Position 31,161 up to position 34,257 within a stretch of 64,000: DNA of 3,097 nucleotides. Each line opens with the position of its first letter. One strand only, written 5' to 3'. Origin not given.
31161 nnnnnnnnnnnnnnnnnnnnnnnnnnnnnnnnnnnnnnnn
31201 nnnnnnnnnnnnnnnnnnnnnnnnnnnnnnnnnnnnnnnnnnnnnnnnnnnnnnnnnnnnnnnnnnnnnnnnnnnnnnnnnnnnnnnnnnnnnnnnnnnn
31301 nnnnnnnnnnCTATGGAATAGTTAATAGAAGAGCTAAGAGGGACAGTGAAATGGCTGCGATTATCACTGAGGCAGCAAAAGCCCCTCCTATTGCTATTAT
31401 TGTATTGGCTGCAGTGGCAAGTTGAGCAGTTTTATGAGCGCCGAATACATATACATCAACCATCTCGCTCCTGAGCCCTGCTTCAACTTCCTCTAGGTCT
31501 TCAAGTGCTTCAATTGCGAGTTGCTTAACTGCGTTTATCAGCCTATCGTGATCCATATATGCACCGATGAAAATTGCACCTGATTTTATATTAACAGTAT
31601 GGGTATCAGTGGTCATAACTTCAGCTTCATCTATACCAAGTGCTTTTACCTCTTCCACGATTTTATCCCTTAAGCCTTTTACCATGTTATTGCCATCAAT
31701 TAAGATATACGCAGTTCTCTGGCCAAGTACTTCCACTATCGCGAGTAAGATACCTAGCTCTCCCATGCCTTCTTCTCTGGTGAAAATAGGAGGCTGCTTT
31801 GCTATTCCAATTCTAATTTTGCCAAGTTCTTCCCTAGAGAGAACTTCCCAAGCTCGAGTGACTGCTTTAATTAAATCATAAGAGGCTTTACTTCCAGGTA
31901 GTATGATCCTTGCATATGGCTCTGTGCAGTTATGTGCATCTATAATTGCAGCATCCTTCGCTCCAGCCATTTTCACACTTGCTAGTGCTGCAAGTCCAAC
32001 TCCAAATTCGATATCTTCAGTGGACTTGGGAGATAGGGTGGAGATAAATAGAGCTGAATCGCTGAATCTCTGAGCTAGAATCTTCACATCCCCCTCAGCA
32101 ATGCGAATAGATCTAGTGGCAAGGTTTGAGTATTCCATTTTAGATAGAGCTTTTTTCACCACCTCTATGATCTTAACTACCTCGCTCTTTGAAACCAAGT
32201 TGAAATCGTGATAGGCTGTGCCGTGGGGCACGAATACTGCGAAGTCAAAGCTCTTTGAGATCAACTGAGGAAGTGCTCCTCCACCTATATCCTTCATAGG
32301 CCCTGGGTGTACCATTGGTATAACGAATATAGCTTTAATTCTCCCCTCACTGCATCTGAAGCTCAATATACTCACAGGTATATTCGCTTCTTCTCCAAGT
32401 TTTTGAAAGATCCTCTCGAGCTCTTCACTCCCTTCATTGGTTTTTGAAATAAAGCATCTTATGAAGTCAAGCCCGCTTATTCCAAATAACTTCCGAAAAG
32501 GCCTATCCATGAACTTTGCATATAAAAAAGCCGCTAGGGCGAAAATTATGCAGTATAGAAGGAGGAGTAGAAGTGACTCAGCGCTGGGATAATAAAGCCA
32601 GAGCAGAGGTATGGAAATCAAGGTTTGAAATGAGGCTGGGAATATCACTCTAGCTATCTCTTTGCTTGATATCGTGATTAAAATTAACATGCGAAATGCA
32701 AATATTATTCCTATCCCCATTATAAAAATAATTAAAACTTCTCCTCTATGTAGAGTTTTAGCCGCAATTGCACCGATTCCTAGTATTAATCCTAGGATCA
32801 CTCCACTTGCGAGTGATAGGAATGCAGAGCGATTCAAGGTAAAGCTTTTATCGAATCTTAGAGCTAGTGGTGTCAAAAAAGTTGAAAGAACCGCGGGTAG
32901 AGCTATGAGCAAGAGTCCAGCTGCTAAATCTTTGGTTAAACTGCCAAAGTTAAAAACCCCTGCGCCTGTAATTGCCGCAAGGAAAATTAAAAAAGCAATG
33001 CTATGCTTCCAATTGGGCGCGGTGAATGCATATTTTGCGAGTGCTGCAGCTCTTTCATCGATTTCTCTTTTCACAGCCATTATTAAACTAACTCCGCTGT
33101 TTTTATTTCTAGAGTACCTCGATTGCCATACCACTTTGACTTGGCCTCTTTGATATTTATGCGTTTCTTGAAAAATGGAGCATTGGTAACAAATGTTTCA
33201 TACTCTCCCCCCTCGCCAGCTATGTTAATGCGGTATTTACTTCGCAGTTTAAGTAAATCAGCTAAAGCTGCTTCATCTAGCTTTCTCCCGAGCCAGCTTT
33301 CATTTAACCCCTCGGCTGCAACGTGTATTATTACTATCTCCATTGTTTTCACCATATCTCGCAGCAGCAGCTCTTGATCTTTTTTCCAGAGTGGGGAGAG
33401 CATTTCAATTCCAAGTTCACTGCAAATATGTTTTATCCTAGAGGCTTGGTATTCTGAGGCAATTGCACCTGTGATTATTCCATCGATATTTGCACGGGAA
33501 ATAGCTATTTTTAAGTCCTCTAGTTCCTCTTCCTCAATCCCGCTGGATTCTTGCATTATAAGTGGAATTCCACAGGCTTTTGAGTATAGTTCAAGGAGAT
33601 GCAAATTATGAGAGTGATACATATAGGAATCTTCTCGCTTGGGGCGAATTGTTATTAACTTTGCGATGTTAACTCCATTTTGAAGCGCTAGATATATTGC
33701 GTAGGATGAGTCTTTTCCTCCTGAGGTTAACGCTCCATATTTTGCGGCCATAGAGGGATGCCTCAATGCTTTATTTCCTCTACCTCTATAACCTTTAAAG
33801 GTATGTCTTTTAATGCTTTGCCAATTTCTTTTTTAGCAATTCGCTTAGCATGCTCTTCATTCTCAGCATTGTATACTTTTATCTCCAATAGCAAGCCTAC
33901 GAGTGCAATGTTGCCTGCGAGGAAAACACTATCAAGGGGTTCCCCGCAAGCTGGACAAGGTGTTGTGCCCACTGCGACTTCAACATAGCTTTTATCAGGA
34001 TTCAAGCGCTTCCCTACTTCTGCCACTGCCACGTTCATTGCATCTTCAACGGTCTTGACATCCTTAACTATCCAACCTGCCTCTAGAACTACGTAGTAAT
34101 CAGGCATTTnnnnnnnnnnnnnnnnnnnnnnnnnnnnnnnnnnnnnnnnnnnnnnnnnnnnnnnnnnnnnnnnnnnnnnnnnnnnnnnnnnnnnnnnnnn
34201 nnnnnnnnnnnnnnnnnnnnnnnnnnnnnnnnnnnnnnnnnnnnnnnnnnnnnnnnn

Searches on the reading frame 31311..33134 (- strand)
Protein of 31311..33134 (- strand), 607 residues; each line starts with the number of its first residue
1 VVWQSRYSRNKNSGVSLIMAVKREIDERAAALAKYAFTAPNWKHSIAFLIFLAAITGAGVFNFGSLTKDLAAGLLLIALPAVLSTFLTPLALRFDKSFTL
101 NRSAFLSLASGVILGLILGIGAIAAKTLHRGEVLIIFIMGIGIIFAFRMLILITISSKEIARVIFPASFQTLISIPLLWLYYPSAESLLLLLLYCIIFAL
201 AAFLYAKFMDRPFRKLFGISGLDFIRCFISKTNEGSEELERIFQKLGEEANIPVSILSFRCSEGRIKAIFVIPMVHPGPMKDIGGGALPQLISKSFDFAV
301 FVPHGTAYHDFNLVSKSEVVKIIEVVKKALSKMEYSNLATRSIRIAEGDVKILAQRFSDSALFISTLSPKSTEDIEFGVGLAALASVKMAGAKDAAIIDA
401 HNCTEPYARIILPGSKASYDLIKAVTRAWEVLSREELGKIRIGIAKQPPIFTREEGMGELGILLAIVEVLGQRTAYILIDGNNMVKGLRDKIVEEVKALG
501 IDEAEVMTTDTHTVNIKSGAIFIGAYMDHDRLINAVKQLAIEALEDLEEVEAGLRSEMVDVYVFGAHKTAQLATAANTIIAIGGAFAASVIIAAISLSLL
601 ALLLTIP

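Call 3: search_protein_families(library=pfam, proteins=[window:31311-33134:-], max_evalue=0.01)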
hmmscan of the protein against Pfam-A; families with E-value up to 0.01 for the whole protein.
window:31311-33134:- (607 aa): 1 family
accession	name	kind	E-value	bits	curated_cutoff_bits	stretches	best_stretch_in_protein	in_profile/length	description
PF09843.14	DUF2070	-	5.8e-164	546.9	30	1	31-597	3-560/561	Predicted membrane protein (DUF2070)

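Call 4: search_protein_families(library=ncbifam, proteins=[window:31311-33134:-], max_evalue=0.01)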
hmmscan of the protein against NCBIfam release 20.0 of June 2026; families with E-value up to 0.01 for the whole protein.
window:31311-33134:- (607 aa): 1 family
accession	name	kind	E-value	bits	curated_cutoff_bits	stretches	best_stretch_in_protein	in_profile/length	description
TIGR03125.1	citrate_citG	equivalog_domain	0.0091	15.5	272.3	0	535-593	2-58/275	triphosphoribosyl-dephospho-CoA synthase CitG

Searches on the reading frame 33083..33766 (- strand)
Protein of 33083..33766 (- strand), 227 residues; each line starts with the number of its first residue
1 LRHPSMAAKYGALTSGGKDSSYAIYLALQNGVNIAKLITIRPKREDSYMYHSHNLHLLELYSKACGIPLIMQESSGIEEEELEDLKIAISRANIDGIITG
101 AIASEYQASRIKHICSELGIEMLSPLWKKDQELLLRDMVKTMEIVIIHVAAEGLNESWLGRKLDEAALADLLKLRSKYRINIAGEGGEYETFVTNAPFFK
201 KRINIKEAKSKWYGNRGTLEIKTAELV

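Call 3: search_protein_families(library=pfam, proteins=[window:33083-33766:-], max_evalue=0.01)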
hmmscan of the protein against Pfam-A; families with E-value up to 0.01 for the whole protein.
window:33083-33766:- (227 aa): 1 family
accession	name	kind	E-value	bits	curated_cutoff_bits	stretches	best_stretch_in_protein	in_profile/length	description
PF01902.24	Diphthami_syn_2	-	5.7e-69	232.4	23.2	1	9-225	2-218/219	Diphthamide synthase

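Call 4: search_protein_families(library=ncbifam, proteins=[window:33083-33766:-], max_evalue=0.01)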
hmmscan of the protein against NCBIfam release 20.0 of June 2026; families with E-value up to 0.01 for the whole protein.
window:33083-33766:- (227 aa): 3 families
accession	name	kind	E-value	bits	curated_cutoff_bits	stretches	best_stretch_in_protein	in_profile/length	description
TIGR03679.1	Dph6_archaeal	equivalog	2.1e-85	285.5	197.3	1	12-223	2-217/218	diphthine--ammonia ligase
NF052346.1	PAB0415_fam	hypoth_equivalog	5e-24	85.2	250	1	12-209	2-193/205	PAB0415 family putative ATP pyrophosphatase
NF052347.1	TTX_0299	hypoth_equivalog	2.4e-18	66.5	250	1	12-214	2-193/200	TTX_0299 family putative ATP pyrophosphatase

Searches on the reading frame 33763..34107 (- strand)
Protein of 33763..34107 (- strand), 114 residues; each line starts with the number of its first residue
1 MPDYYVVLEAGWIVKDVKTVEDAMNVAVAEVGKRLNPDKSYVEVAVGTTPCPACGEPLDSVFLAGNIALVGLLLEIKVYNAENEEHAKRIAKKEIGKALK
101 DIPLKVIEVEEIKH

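Call 3: search_protein_families(library=pfam, proteins=[window:33763-34107:-], max_evalue=0.01)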
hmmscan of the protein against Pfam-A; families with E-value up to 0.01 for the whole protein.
window:33763-34107:- (114 aa): 1 family
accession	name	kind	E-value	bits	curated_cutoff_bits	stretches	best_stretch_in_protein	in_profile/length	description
PF04475.18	DUF555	-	1.3e-49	167.4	25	1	4-112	1-110/110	Protein of unknown function (DUF555)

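Call 4: search_protein_families(library=ncbifam, proteins=[window:33763-34107:-], max_evalue=0.01)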
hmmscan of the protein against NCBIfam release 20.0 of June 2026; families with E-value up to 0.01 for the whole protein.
window:33763-34107:- (114 aa): 1 family
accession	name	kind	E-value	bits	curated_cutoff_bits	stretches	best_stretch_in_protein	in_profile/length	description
NF003035.0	PRK03922.1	subfamily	9.5e-53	177.4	125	1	1-113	1-113/128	hypothetical protein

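Call 18: search_protein_families(library=padloc, proteins=[window:33763-34107:-], max_evalue=0.01)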
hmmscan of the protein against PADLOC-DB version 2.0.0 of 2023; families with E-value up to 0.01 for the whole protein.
window:33763-34107:- (114 aa): 0 families

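Call 27: search_solved_structures(query=window:33763-34107:-, max_evalue=1, show_alignments=1)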
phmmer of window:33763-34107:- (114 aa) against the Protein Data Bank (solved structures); distinct sequences matched with E-value up to 1: 0.
